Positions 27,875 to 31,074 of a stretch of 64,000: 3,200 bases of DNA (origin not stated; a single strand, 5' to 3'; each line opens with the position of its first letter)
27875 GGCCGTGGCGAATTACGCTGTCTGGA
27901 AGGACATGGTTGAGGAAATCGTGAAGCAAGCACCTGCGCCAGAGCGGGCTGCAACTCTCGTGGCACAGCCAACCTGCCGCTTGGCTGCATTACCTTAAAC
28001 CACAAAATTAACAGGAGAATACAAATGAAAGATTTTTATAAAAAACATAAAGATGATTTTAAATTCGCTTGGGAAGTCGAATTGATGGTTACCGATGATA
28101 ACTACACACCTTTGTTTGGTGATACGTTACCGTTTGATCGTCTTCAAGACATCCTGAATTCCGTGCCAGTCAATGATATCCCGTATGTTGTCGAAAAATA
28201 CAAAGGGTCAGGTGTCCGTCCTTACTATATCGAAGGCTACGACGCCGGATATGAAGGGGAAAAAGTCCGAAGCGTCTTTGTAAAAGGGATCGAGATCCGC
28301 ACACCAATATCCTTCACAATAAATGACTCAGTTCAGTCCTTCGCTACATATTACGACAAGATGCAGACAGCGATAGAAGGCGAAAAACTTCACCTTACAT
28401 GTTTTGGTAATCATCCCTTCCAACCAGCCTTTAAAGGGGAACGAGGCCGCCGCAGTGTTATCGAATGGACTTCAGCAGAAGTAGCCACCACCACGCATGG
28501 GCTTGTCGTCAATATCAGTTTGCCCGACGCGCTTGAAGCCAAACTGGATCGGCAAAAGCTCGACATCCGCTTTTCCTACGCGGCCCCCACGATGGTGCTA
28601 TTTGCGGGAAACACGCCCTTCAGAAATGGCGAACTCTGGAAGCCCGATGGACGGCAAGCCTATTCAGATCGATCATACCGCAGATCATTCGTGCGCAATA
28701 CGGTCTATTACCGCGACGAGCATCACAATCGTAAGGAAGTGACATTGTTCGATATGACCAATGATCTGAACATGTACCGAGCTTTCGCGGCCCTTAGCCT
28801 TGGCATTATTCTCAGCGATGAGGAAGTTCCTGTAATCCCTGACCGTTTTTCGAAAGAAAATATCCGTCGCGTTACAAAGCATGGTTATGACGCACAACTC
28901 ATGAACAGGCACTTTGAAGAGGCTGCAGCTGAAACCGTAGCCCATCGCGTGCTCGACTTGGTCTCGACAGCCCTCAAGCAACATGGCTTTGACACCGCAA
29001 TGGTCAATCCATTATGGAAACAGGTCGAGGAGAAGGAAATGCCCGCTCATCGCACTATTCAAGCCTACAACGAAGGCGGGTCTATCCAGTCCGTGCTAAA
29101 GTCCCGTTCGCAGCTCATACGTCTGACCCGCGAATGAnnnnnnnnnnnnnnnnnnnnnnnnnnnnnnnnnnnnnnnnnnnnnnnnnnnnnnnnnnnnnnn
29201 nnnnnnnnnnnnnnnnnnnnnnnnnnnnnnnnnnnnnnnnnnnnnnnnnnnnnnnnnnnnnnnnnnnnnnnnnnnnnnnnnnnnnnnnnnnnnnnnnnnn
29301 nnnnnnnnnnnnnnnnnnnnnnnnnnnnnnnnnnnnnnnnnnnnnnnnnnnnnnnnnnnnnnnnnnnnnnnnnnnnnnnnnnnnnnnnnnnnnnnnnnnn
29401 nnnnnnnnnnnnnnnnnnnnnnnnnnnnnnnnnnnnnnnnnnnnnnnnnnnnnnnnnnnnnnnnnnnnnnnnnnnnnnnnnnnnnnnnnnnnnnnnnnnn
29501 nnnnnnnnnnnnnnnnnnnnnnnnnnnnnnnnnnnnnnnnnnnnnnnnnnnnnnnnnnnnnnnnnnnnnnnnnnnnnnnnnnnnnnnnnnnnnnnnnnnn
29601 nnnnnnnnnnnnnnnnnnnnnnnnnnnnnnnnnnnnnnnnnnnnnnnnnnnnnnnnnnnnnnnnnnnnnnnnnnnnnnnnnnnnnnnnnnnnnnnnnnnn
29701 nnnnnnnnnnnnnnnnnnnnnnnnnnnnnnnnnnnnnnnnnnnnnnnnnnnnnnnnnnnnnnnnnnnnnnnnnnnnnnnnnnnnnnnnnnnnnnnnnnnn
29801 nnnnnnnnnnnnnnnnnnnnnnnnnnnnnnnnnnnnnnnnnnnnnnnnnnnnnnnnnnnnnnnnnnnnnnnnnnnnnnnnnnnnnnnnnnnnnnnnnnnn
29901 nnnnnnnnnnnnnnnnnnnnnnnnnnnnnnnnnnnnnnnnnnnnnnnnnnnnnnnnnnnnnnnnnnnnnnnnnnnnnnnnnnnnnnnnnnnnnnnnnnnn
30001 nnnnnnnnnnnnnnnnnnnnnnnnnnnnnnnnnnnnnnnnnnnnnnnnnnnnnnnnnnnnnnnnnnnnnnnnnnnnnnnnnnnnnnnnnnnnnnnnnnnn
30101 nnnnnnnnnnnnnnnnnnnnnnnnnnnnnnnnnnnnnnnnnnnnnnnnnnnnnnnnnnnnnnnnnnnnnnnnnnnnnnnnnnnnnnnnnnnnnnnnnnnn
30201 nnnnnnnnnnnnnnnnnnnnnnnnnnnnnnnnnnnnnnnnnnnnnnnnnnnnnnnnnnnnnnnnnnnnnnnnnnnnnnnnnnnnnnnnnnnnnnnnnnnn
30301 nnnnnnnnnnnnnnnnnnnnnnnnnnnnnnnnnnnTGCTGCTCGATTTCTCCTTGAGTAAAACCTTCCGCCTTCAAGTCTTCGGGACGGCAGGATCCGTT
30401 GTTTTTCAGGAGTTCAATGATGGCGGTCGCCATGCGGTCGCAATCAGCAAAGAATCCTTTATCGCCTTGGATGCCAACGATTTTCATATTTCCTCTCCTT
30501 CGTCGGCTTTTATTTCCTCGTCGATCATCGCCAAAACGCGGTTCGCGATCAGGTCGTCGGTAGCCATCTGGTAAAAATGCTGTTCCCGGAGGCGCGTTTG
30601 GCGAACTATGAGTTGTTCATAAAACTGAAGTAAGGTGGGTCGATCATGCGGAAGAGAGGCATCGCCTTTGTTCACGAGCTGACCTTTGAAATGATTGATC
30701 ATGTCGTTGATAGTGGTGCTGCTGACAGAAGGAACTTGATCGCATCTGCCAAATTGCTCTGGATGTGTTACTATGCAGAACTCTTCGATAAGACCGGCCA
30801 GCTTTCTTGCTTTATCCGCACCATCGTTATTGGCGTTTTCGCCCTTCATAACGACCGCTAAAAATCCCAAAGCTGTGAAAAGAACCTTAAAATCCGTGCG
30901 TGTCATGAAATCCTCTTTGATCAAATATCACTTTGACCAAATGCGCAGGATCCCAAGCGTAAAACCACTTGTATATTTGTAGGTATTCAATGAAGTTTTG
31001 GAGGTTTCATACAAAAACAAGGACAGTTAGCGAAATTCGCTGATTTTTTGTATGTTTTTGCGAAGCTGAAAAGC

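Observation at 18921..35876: Orphan enzyme cluster combining ArgG/ArgH-type ureido-to-guanidino chemistry, two guanidino-modifying enzymes, two AsnB-like amidoligases and a GCS2-like ligase, inside a defence island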

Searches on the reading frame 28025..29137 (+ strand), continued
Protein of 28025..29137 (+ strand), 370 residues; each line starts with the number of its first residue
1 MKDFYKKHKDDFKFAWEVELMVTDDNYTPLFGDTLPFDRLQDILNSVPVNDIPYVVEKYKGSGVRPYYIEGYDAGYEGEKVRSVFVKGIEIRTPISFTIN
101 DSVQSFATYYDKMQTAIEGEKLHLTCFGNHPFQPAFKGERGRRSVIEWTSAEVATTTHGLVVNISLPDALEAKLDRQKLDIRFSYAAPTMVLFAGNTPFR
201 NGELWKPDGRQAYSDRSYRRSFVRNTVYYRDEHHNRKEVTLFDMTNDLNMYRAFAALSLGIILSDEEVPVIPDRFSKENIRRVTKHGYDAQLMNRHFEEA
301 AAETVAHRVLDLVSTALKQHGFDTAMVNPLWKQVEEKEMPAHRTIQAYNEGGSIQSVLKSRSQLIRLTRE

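Call 53: search_solved_structures(query=A2, max_evalue=1)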
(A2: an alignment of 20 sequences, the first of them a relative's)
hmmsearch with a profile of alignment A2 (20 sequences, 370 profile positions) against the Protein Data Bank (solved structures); distinct sequences matched with E-value up to 1: 6.
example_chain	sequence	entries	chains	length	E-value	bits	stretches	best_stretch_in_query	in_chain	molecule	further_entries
6lqp_RW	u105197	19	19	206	0.016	17.6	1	247-364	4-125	Regulator of rDNA transcription protein 14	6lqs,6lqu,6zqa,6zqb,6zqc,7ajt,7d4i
1r8g_A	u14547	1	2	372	0.059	15.7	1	62-201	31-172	Hypothetical protein ybdK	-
1tt4_A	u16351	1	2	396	0.32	13.3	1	83-202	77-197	putative cytoplasmic protein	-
6gmo_A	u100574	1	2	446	0.49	12.7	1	302-350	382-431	Glutamate--cysteine ligase, chloroplastic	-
2gwc_A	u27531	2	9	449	0.49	12.7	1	302-350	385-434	Glutamate cysteine ligase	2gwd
9ufc_A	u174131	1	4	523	0.97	11.7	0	303-350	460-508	Glutamate--cysteine ligase, chloroplastic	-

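Call 66: search_protein_families(library=pfam, proteins=[L040:3762-5219:+, L040:5468-6490:+, L040:6491-7528:+, L040:10146-11939:+, L040:11882-12943:+, L040:13155-13946:+, L040:13971-14741:+, L038:2201-3079:+, L038:4666-5874:+, L038:6100-6570:+], max_evalue=0.001)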
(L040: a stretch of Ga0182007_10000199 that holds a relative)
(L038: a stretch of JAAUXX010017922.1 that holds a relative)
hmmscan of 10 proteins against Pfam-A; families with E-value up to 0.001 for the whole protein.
L040:3762-5219:+ (485 aa): 3 families
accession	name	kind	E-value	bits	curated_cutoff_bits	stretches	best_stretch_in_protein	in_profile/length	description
PF00583.31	Acetyltransf_1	-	1.1e-07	32.5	20.7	1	402-472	42-115/116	Acetyltransferase (GNAT) family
PF08445.16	FR47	-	2.5e-06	27.8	22.1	1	409-475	12-79/86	FR47-like protein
PF13508.13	Acetyltransf_7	-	3.3e-06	27.8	27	1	412-472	22-81/84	Acetyltransferase (GNAT) domain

L040:5468-6490:+ (340 aa): 1 family
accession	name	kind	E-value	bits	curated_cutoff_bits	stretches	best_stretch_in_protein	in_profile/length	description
PF00296.26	Bac_luciferase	-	1.1e-48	166.6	27.9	1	13-303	6-308/314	Luciferase-like monooxygenase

L040:6491-7528:+ (345 aa): 7 families
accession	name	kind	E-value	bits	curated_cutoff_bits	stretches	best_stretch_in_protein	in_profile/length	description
PF13535.11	ATP-grasp_4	-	8.1e-17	61.7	27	1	158-298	3-158/160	ATP-grasp domain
PF02655.19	ATP-grasp_3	-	6.3e-13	49.5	23.2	1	120-295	1-159/160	ATP-grasp domain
PF01071.24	GARS_A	-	3.9e-12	46.8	27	1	122-293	2-189/194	Phosphoribosylglycinamide synthetase, ATP-grasp (A) domain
PF07478.18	Dala_Dala_lig_C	-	1.2e-10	41.7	24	1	147-223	26-99/204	D-ala D-ala ligase C-terminus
PF02786.22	CPSase_L_D2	-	4.4e-10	39.9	19.8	1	124-313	3-198/211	Carbamoyl-phosphate synthase L chain, ATP binding domain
PF15632.11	ATPgrasp_Ter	-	9.2e-07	29.1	29.1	1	197-335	4-126/131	ATP-grasp in the biosynthetic pathway with Ter operon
PF02222.28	ATP-grasp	-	1.5e-05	25.2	27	1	129-226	2-100/179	ATP-grasp domain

L040:10146-11939:+ (597 aa): 3 families
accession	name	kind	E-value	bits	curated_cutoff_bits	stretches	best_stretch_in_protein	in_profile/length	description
PF00733.27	Asn_synthase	-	4.5e-60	204.6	21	1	245-590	3-354/354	Asparagine synthase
PF13537.11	GATase_7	-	7.5e-34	116.8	25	1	49-165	2-123/123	Glutamine amidotransferase domain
PF13522.11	GATase_6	-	4.9e-29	101.4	27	1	35-159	3-130/130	Glutamine amidotransferase domain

L040:11882-12943:+ (353 aa): 1 family
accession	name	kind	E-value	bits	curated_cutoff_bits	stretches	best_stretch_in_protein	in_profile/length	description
PF04303.18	PrpF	-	2.7e-07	30.3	27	0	205-330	190-346/371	PrpF protein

L040:13155-13946:+ (263 aa): 0 families

L040:13971-14741:+ (256 aa): 1 family
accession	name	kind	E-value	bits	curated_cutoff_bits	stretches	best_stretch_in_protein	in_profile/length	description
PF13472.12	Lipase_GDSL_2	-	6.4e-07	30.5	32.9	1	85-239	40-177/178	GDSL-like Lipase/Acylhydrolase family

L038:2201-3079:+ (292 aa): 1 family
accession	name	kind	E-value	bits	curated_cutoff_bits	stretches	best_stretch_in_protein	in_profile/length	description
PF00696.33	AA_kinase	-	5.8e-50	170.6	24.9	1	33-269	2-234/234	Amino acid kinase family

L038:4666-5874:+ (402 aa): 8 families
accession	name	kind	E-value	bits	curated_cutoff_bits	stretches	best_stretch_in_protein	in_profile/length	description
PF02353.26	CMAS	-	2.4e-91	306.3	27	1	131-387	7-273/273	Mycolic acid cyclopropane synthetase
PF13649.12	Methyltransf_25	-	2.8e-16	60.4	27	1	190-280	2-97/97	Methyltransferase domain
PF08241.18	Methyltransf_11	-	9.9e-15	55.4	21.2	1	190-283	1-94/95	Methyltransferase domain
PF13489.12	Methyltransf_23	-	1.2e-12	48.3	27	1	183-302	20-135/164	Methyltransferase domain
PF08242.18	Methyltransf_12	-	3.9e-10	40.8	30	1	190-282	1-98/98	Methyltransferase domain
PF13847.12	Methyltransf_31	-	3.1e-08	33.8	27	1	184-289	2-114/145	Methyltransferase domain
PF01728.25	FtsJ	-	8.4e-05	23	24.1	1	173-247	8-82/181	FtsJ-like methyltransferase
PF07021.18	MetW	-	0.00054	20.1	21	1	183-252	11-80/193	Methionine biosynthesis protein MetW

L038:6100-6570:+ (156 aa): 0 families

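Call 67: predict_structure(alignment_id=A2)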
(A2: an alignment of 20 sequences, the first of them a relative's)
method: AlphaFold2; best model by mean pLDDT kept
length: 370 residues; sequences in the alignment: 20
mean_pLDDT: 89.9   pTM: 0.92
mean pLDDT of the five models: 89.9, 88.6, 87.0, 86.8, 82.2
residues with pLDDT >= 90: 248; 70-90: 96; 50-70: 25; < 50: 1
segments of 3 or more residues with pLDDT < 50: none
pLDDT, mean of each block of 10 residues (from residue 1): 80 95 94 85 89 69 79 69 81 95 97 96 92 73 76 84 96 95 97 95 91 92 86 89 95 99 95 92 97 90 98 98 98 97 95 92 85
secondary structure, 60 per line:
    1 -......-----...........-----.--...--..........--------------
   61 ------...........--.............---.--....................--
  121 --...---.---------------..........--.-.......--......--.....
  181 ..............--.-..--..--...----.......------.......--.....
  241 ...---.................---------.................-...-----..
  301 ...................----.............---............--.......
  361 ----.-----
elements in order: H2-7 E13-23 H37-46 E67-77 E80-92 H99-118 E123-125 H145-154 E159-165 H168-173 H176-194 H215-220 E227-230 E236-243 H248-263 H273-289 E291-293 E299-301 H302-319 H324-336 H340-351 H354-360

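Call 69: fold_search(model_id=the predicted structure, library=pdb)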
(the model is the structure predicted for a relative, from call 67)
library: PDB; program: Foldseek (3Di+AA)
matches with E <= 10: 512; with E <= 0.001: 125
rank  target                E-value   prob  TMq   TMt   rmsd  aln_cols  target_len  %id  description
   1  1r8g_A                7.6e-14  1.00  0.67  0.70   4.3       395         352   13  Structure and function of YbdK (released 2004-08-17)
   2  1tt4_A                1.6e-13  1.00  0.66  0.68   5.7       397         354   13  Structure of NP459575, a predicted glutathione synthase from Salmonella typhimurium (released 2004-08-17)
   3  1r8g_B                3.7e-13  1.00  0.65  0.67   5.7       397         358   14  Structure and function of YbdK (released 2004-08-17)
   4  2gwc_A                3.9e-13  1.00  0.60  0.52   6.9       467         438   15  Crystal structure of plant glutamate cysteine ligase in complex with a transition state analogue (released 2006-06-20)
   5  2gwc_B                6.5e-13  1.00  0.61  0.53   6.7       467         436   15  Crystal structure of plant glutamate cysteine ligase in complex with a transition state analogue (released 2006-06-20)
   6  2gwc_F                9.1e-13  1.00  0.61  0.52   6.7       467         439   15  Crystal structure of plant glutamate cysteine ligase in complex with a transition state analogue (released 2006-06-20)
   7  3ln7_A                5.8e-11  1.00  0.61  0.33   8.4       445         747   12  Crystal structure of a bifunctional glutathione synthetase from Pasteurella multocida (released 2011-04-13)
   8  3ln7_B                2.5e-10  1.00  0.57  0.31   9.7       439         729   13  Crystal structure of a bifunctional glutathione synthetase from Pasteurella multocida (released 2011-04-13)
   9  3nzt                  1.3e-09  1.00  0.63  0.48   7.0       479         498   10  2.0 Angstrom Crystal structure of Glutamate--Cysteine Ligase (gshA) ftom Francisella tularensis in Complex with AMP (released 2010-07-28)
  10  4bjr_A                1.9e-09  1.00  0.55  0.43   8.0       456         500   16  Crystal structure of the complex between Prokaryotic Ubiquitin-like Protein Pup and its Ligase PafA (released 2013-05-01)
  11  4bjr_B                2.0e-09  1.00  0.57  0.45   7.0       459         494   16  Crystal structure of the complex between Prokaryotic Ubiquitin-like Protein Pup and its Ligase PafA (released 2013-05-01)
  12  3ln6                  1.1e-08  1.00  0.59  0.32   7.2       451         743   12  Crystal structure of a bifunctional glutathione synthetase from Streptococcus agalactiae (released 2011-04-13)
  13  7oyh_A                2.1e-08  1.00  0.62  0.50   5.8       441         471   11  Crystal structure of depupylase Dop in complex with Pup and ADP/tetrafluoromagnesate (released 2021-12-01)
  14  7oxv                  4.6e-08  1.00  0.61  0.46   6.6       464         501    9  Crystal structure of depupylase Dop in the Dop-loop-inserted state (released 2021-12-01)
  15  4b0r                  5.2e-08  1.00  0.56  0.47   6.0       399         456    8  Structure of the Deamidase-Depupylase Dop of the Prokaryotic Ubiquitin-like Modification Pathway (released 2012-09-12)
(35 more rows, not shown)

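Call 96: find_encoding_contigs(protein=P0122, flank=8000, max_places=2)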
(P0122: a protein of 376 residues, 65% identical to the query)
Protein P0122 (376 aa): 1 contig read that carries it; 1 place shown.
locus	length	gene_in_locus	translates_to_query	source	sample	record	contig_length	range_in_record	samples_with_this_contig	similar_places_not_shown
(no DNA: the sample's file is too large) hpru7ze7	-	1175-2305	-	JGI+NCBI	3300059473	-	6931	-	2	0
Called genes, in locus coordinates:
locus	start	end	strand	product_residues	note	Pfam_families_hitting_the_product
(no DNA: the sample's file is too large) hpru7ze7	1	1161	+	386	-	?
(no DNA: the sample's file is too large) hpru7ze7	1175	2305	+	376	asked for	-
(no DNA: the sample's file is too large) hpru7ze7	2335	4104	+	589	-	PF03485:Arg_tRNA_synt_N, PF00750:tRNA-synt_1d, PF05746:DALR_1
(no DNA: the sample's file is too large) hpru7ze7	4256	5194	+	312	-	PF02729:OTCace_N, PF00185:OTCace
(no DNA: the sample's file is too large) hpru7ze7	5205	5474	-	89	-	PF13432:TPR_16 (weak)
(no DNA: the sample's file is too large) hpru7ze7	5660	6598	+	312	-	PF24827:AstE_AspA_cat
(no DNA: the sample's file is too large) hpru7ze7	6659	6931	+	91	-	?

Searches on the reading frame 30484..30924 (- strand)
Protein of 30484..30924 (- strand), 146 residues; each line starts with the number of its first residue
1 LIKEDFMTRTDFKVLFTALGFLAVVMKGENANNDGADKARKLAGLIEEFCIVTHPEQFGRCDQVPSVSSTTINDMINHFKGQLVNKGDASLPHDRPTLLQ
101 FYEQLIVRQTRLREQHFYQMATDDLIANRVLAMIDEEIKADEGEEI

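Call 4: search_protein_families(library=pfam, proteins=[window:30484-30924:-], max_evalue=0.01)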
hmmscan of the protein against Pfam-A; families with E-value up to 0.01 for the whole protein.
window:30484-30924:- (146 aa): 0 families

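Call 10: search_protein_families(library=padloc, proteins=[window:30484-30924:-], max_evalue=0.01)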
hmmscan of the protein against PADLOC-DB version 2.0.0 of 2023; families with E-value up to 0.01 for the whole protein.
window:30484-30924:- (146 aa): 0 families

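Call 58: search_protein_families(library=ncbifam, proteins=[window:30484-30924:-], max_evalue=0.01)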
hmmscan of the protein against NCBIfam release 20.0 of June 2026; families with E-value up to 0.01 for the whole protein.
window:30484-30924:- (146 aa): 0 families
